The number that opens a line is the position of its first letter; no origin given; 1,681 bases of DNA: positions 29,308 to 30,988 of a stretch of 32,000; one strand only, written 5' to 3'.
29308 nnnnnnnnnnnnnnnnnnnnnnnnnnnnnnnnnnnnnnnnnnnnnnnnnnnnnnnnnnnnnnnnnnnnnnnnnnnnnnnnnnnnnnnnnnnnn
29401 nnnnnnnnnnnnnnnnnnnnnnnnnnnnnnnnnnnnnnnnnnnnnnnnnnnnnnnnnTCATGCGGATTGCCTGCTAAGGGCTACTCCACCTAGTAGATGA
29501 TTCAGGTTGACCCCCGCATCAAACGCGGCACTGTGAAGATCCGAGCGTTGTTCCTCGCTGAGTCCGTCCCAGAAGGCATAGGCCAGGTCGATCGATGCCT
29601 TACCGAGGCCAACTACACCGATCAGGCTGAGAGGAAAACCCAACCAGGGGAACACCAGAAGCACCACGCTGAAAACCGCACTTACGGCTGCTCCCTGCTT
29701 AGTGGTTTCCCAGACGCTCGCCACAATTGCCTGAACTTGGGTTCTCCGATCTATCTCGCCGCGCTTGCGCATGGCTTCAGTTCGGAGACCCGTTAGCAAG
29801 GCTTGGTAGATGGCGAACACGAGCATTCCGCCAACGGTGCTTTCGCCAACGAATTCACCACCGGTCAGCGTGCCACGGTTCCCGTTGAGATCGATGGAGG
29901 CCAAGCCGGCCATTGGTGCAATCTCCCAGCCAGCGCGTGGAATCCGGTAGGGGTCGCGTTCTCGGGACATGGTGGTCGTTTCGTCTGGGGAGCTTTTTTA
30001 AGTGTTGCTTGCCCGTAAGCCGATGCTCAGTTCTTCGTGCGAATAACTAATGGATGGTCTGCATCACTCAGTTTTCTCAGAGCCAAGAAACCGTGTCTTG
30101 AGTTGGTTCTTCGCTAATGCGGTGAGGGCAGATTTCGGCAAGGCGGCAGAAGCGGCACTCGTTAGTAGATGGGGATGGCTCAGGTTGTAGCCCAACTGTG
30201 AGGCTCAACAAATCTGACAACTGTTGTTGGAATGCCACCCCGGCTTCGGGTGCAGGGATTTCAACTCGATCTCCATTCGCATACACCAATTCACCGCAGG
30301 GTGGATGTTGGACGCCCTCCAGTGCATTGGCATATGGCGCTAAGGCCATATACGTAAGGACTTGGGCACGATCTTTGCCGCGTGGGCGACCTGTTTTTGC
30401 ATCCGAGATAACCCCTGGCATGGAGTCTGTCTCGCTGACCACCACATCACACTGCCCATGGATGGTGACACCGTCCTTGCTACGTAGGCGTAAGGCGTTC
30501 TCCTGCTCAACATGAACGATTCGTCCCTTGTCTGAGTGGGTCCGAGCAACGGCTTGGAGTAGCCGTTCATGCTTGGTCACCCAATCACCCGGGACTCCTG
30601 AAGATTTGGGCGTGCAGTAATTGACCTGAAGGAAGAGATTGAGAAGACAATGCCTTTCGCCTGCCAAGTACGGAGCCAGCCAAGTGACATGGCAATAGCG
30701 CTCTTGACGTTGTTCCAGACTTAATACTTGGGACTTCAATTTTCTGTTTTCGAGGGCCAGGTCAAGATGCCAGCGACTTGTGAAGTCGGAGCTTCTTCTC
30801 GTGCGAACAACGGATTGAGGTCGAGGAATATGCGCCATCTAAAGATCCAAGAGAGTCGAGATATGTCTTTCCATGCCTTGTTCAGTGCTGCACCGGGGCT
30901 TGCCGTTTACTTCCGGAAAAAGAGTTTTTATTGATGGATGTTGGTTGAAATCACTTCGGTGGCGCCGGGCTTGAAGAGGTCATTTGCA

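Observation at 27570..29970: Very low-GC three-gene cassette (two novel membrane proteins plus a HEPN-motif protein): candidate undescribed defence/abortive-infection system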

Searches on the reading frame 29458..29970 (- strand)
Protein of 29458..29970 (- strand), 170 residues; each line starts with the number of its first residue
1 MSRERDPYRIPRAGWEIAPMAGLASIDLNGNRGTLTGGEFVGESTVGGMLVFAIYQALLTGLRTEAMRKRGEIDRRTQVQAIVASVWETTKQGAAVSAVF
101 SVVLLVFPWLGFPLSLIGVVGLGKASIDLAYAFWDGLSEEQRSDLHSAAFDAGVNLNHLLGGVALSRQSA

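Call 3: search_protein_families(library=pfam, proteins=[window:29458-29970:-], max_evalue=1)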
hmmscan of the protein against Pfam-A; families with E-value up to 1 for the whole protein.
window:29458-29970:- (170 aa): 1 family
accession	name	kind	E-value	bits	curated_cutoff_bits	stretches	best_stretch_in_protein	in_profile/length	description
PF17414.8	MatP_C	-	0.18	12.6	24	1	124-141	4-21/60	MatP C-terminal ribbon-helix-helix domain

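Call 4: search_protein_families(library=padloc, proteins=[window:29458-29970:-], max_evalue=1)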
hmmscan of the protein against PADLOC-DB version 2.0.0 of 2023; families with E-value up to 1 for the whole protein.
window:29458-29970:- (170 aa): 0 families

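Call 10: find_homologous_proteins(query=window:29458-29970:-)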
Query window:29458-29970:- (170 aa): 300 proteins with E <= 0.001 among 703 candidates; the best 120 are listed.
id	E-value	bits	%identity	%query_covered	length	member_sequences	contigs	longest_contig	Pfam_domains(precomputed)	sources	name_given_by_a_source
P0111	7.1e-95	334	92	100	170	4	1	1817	-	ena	-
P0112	2.4e-92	325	89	100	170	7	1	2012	-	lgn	-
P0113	2.7e-92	325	89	100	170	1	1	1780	-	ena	-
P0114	3.0e-92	325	89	100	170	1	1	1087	-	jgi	jgi:hypothetical protein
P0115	3.5e-92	325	89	100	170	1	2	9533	-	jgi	-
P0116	3.8e-92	325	89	100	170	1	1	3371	-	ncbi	-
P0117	1.6e-91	323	88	100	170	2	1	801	-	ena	-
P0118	1.8e-91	323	88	100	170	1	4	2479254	-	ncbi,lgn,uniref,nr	ncbi:hypothetical protein [Synechococcus sp. HK01-R]|uniref:hypothetical protein n=1 Tax=Synechococc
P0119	3.3e-91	322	88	100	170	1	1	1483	-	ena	-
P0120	3.8e-91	321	88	100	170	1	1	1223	-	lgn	-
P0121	5.7e-91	321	88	100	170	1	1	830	-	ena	-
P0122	6.3e-91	321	87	100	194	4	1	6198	-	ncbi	-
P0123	1.9e-90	319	90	94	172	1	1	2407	-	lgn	-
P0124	4.4e-90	318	86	100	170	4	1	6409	-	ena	-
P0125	1.6e-89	316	88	100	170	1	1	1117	-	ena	-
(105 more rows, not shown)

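Call 15: find_related_loci(query=A1, collection=genome_contigs, flank=10000)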
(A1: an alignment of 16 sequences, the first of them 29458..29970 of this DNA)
Query A1 (170 aa) in genome_contigs; peptide patterns used: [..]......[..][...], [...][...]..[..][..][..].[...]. (x = any residue, [..] = any of these).
171 stretches matched a pattern; 123 encode a relative of the query (tblastn E <= 1e-3); the best 80 are kept; 80 distinct loci.
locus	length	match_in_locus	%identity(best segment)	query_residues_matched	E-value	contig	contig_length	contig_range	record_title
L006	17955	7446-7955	81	1-170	1e-90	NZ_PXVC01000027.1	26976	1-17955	Synechococcus lacustris str. Tous CaSynechococcuslacustrisTous-C27, whole genome shotgun sequence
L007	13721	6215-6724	78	1-170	4e-87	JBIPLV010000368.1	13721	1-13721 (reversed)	MAG: Cyanobium sp. isolate ME2015-09-16_3300042289_group6_bin137 Rohwer_bin1337_scaffold_4542_c1, whole genome shotgun s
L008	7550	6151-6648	80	1-166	6e-87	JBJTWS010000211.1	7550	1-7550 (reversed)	MAG: Synechococcus sp. isolate samp_4444_semibin_468 samp_4444_1186114, whole genome shotgun sequence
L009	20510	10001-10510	65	1-170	9e-74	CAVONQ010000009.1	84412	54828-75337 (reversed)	MAG: uncultured cyanobacterium isolate MFD09964.bin.1.169 genome assembly, contig: contig_44046, whole genome shotgun se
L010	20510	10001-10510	70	1-170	1e-71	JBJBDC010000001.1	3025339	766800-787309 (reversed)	MAG: Synechococcus sp. isolate CUG2171 NODE_1_length_3025339_cov_327.349520, whole genome shotgun sequence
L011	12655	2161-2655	72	1-165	9e-71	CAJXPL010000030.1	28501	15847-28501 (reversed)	MAG TPA_asm: uncultured Synechococcus sp. isolate SRR3880208_bin.2_MetaBAT_v2.12.1_MAG genome assembly, contig: NODE_235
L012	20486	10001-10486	70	1-162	8e-71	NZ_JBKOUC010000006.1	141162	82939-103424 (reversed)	Aphanothece stagnina RSMan2012 contig00017, whole genome shotgun sequence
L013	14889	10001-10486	70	1-162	1e-68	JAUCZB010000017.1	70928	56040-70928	MAG: Cyanobium sp. CZS25K isolate CZS25K_Bin11_fgap_29654_1 Contig_293, whole genome shotgun sequence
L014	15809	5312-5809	71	1-166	1e-67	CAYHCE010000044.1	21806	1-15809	MAG TPA_asm: uncultured bacterium isolate ERP119294_co4_95 genome assembly, contig: NODE_2087_length_21806_cov_12.509862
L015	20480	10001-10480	65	1-160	4e-67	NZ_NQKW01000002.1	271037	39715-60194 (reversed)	Synechococcus sp. 1G10 NODE_9+_length_271037_cov_11.1173, whole genome shotgun sequence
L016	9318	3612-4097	65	1-162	3e-67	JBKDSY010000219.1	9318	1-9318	MAG: Cyanobacteriota bacterium isolate samp_4340_metabat2_47 samp_4340_991801, whole genome shotgun sequence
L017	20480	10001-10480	65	1-160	4e-67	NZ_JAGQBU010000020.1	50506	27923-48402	Synechococcus sp. J7-Johnson J7-Johnson-C20, whole genome shotgun sequence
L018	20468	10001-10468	66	1-156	2e-67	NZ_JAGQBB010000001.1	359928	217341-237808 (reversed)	Synechococcus sp. Tobar12-5m-g Tobar-12-5m-g-C1, whole genome shotgun sequence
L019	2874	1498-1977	64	1-160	3e-67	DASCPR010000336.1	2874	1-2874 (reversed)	MAG TPA_asm: Prochlorococcaceae cyanobacterium Fu_MAG_50 c_000001479768, whole genome shotgun sequence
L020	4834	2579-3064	67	1-162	1e-66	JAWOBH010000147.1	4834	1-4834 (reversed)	MAG: Prochlorococcaceae cyanobacterium isolate BLK3-3.bin.119 k191_519676, whole genome shotgun sequence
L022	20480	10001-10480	64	1-160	3e-66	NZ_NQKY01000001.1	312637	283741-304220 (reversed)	Synechococcus sp. BO 8801 NODE_1+_length_312637_cov_20.9693, whole genome shotgun sequence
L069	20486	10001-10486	71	1-162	8e-62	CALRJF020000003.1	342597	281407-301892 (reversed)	MAG: Candidatus Sulfopaludibacter sp. SbA3 isolate JJ-JE56-12-5-mx-bin561 genome assembly, contig: JJ-RDS2A6-199-C3, who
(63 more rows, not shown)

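Call 20: search_protein_families(library=pfam, proteins=[L022:65-9940:+, L022:10544-11665:-, L022:11791-12345:+, L022:12373-12999:+, L022:14358-16559:+, L022:13066-13407:+, L022:13429-13854:+], max_evalue=0.001)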
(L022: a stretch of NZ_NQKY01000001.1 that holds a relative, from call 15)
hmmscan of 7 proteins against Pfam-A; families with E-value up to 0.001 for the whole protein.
L022:65-9940:+ (3291 aa): 6 families
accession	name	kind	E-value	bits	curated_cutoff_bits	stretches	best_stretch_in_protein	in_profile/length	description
PF17963.7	Big_9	-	4.6e-82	271.5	23.6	9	2386-2483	8-89/89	Bacterial Ig domain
PF17803.7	Cadherin_4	-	2.1e-77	256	25.1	9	2370-2451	2-71/71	Bacterial cadherin-like domain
PF16184.11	Cadherin_3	-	1.2e-62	209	25.5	4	605-699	1-95/106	Cadherin-like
PF17892.7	Cadherin_5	-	1.9e-62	207.6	26.5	6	2108-2158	49-98/98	Cadherin-like domain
PF19076.6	CshA_repeat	-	4.9e-38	130.4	27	2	2849-2927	16-94/103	Surface adhesin CshA repetitive domain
PF18175.6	HU-CCDC81_bac_2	-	4.4e-14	52.6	35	0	2215-2240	39-64/70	CCDC81-like prokaryotic HU domain 2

L022:10544-11665:- (373 aa): 1 family
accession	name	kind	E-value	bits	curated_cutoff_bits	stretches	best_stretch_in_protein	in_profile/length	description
PF05666.17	YcgJ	-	4.4e-17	62.9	25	1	96-180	1-87/87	YcgJ protein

L022:11791-12345:+ (184 aa): 0 families

L022:12373-12999:+ (208 aa): 0 families

L022:14358-16559:+ (733 aa): 3 families
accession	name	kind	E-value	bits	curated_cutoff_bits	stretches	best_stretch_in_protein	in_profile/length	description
PF01915.27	Glyco_hydro_3_C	-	7.4e-43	147.3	31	1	329-606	1-200/200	Glycosyl hydrolase family 3 C-terminal domain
PF00933.27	Glyco_hydro_3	-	1.1e-36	127.3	27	1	66-296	65-314/316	Glycosyl hydrolase family 3 N terminal domain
PF14310.12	Fn3-like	-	3.3e-20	72.4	25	1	645-714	1-70/71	Fibronectin type III-like domain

L022:13066-13407:+ (113 aa): 0 families

L022:13429-13854:+ (141 aa): 0 families

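Call 43: search_protein_families(library=pfam, proteins=[L013:11184-11801:+, L013:11773-12399:+, L013:12242-13015:+, L013:13083-14369:-, L013:8809-9906:+, L069:11450-12325:-, L069:12318-12965:-, L069:14315-16429:+, L069:8452-9369:-, L069:6876-8354:-], max_evalue=0.01)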
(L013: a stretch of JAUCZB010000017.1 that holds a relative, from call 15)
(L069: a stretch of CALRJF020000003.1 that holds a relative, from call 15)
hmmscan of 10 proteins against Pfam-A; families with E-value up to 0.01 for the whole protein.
L013:11184-11801:+ (205 aa): 0 families

L013:11773-12399:+ (208 aa): 0 families

L013:12242-13015:+ (257 aa): 0 families

L013:13083-14369:- (428 aa): 1 family
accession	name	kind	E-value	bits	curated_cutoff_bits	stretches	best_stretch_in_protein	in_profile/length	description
PF09670.15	Cas_Cas02710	-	3.1e-33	115.1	27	1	258-394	11-149/153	Csm6 HEPN domain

L013:8809-9906:+ (365 aa): 1 family
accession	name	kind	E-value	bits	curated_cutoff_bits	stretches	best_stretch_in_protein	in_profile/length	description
PF09903.14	DUF2130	-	9.9e-71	238.4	26.7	1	99-342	3-252/255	Uncharacterized protein conserved in bacteria (DUF2130)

L069:11450-12325:- (291 aa): 0 families

L069:12318-12965:- (215 aa): 1 family
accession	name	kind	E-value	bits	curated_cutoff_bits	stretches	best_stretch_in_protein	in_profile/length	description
PF13532.12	2OG-FeII_Oxy_2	-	6.4e-39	134.6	31.2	1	27-205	3-194/194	2OG-Fe(II) oxygenase superfamily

L069:14315-16429:+ (704 aa): 7 families
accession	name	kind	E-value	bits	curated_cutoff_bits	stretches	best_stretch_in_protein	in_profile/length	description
PF13175.12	AAA_15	-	6.4e-20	72.5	32.1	2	11-54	5-48/374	AAA ATPase domain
PF13304.12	AAA_21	-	9.5e-17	62.4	27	2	499-639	166-300/304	AAA domain, putative AbiEii toxin, Type IV TA system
PF13476.12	AAA_23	-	2.5e-10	41.8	27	1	11-53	1-43/201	AAA domain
PF02463.25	SMC_N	-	5.5e-07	29.7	40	1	10-54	3-49/220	RecF/RecN/SMC N terminal domain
PF13555.12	AAA_29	-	0.00085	19.5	27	1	11-51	3-44/61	P-loop containing region of AAA domain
PF12476.13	DUF3696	-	0.0014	19.2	22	1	654-701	1-50/52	Protein of unknown function (DUF3696)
PF13514.12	AAA_27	-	0.0067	16.5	22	0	28-50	25-47/206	AAA domain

L069:8452-9369:- (305 aa): 1 family
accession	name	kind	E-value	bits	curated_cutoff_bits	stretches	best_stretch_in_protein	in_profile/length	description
PF13671.12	AAA_33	-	1.8e-14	54.7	27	1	87-217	2-136/143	AAA domain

L069:6876-8354:- (492 aa): 2 families
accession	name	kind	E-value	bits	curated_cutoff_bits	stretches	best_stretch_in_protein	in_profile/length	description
PF25583.1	WCX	-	0.00022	22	23.9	1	446-480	40-74/76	WCX domain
PF13280.12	WYL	-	0.00064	20.1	21.8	1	234-310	4-68/70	WYL domain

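Call 48: search_protein_families(library=ncbifam, proteins=[window:29458-29970:-], max_evalue=0.1)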
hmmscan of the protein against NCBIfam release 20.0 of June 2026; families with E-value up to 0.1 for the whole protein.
window:29458-29970:- (170 aa): 0 families

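Call 49: search_protein_families(library=phrogs, proteins=[window:29458-29970:-], max_evalue=0.1)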
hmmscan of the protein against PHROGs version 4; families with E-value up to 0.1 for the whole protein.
window:29458-29970:- (170 aa): 0 families

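Call 107: find_related_loci(query=A1, collection=viral_contigs, flank=8000)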
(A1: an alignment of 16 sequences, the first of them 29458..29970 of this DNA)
Query A1 (170 aa) in viral_contigs; peptide patterns used: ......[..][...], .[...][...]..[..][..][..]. (x = any residue, [..] = any of these).
22 stretches matched a pattern, but none encodes a relative of the query by tblastn (E <= 1e-3).

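Call 108: search_dna_similar(query=window:29458-29970:-, collection=phages, mode=protein, max_evalue=0.001)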
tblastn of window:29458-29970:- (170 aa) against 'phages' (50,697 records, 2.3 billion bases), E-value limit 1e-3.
No match.

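Call 111: search_solved_structures(query=A1, max_evalue=10)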
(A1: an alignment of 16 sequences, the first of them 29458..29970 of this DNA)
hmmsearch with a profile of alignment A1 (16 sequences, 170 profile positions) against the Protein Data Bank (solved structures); distinct sequences matched with E-value up to 10: 2.
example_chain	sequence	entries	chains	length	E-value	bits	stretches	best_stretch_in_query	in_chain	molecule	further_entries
3j8g_X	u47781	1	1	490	1.2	12.1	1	64-147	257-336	GTPase Der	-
8jpb_R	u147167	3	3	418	2.5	11.1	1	5-98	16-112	Neurotensin receptor type 1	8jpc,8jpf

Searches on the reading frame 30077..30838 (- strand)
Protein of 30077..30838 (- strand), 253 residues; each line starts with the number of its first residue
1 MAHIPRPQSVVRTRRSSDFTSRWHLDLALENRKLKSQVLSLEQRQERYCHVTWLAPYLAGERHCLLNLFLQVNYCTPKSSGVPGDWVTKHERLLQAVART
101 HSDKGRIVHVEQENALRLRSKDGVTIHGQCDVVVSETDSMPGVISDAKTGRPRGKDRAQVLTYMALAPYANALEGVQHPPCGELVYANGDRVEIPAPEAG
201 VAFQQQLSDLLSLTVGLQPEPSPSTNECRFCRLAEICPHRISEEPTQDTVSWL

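Call 3: search_protein_families(library=pfam, proteins=[window:30077-30838:-], max_evalue=1)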
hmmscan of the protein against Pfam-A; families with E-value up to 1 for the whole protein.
window:30077-30838:- (253 aa): 2 families
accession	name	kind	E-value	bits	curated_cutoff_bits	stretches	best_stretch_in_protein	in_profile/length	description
PF12705.13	PDDEXK_1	-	1.1e-08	35.8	22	1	85-238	83-247/247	PD-(D/E)XK nuclease superfamily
PF12752.12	SUZ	-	0.17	13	25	1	6-48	2-44/56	SUZ domain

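Call 4: search_protein_families(library=padloc, proteins=[window:30077-30838:-], max_evalue=1)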
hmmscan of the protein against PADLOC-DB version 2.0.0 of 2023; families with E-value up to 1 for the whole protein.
window:30077-30838:- (253 aa): 9 families
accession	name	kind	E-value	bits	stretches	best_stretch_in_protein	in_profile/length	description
PDLC00943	Cas4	-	2.4e-10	38.6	1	91-238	35-179/180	CRISPR-associated protein Cas4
PDLC01447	Cas4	-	2.5e-09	35.8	1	96-239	30-159/161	"CAS-I,CAS-II,CAS-III,CAS-IV,CAS-V,CAS-VI; acquisition_associated"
PDLC01250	Cas4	-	7.6e-09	34.1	1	104-238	33-168/168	"CAS-I,CAS-II,CAS-III,CAS-IV,CAS-V,CAS-VI; acquisition_associated"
PDLC00944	Cas4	-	5e-08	31.3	1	98-238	42-177/177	Cas4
PDLC01747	Cas1g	-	8.7e-05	19.3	1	103-237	41-176/523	-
PDLC01773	Cas4c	-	0.0002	18.8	1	107-244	68-200/229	-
PDLC01611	Cas4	-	0.00075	17.8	1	87-237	17-156/158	"CAS-I,CAS-II,CAS-III,CAS-IV,CAS-V,CAS-VI; acquisition_associated"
PDLC00059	DruK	-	0.00094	16.4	1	122-237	122-234/326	PD-(D/E)XK nuclease superfamily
PDLC02035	Cas4d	-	0.018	12.5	1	118-237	58-174/196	-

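Call 48: search_protein_families(library=ncbifam, proteins=[window:30077-30838:-], max_evalue=0.1)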
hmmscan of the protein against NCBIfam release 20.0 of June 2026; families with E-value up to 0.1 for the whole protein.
window:30077-30838:- (253 aa): 4 families
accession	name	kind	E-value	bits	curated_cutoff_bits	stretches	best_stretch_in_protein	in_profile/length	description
TIGR00372.1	cas4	equivalog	9.2e-10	38.6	65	1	91-238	35-179/180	CRISPR-associated protein Cas4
NF049935.1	cas4g_cas1g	exception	0.027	12.9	560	1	109-237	59-189/546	CRISPR-associated endonuclease Cas4g/Cas1g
TIGR03491.1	TIGR03491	subfamily_domain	0.042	12.8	97.45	1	163-244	127-211/462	TM0106 family RecB-like putative nuclease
NF041655.1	MM0924_fam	subfamily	0.079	12.6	45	0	34-51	30-47/57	MM0924 family protein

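Call 49: search_protein_families(library=phrogs, proteins=[window:30077-30838:-], max_evalue=0.1)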
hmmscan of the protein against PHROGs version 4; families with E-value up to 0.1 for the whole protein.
window:30077-30838:- (253 aa): 2 families
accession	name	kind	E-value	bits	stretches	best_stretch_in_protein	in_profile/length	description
phrog_69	-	DNA, RNA and nucleotide metabolism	1.1e-05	25.7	1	91-240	181-326/501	exonuclease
phrog_1870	-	DNA, RNA and nucleotide metabolism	0.092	12.9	0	119-164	161-205/313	exonuclease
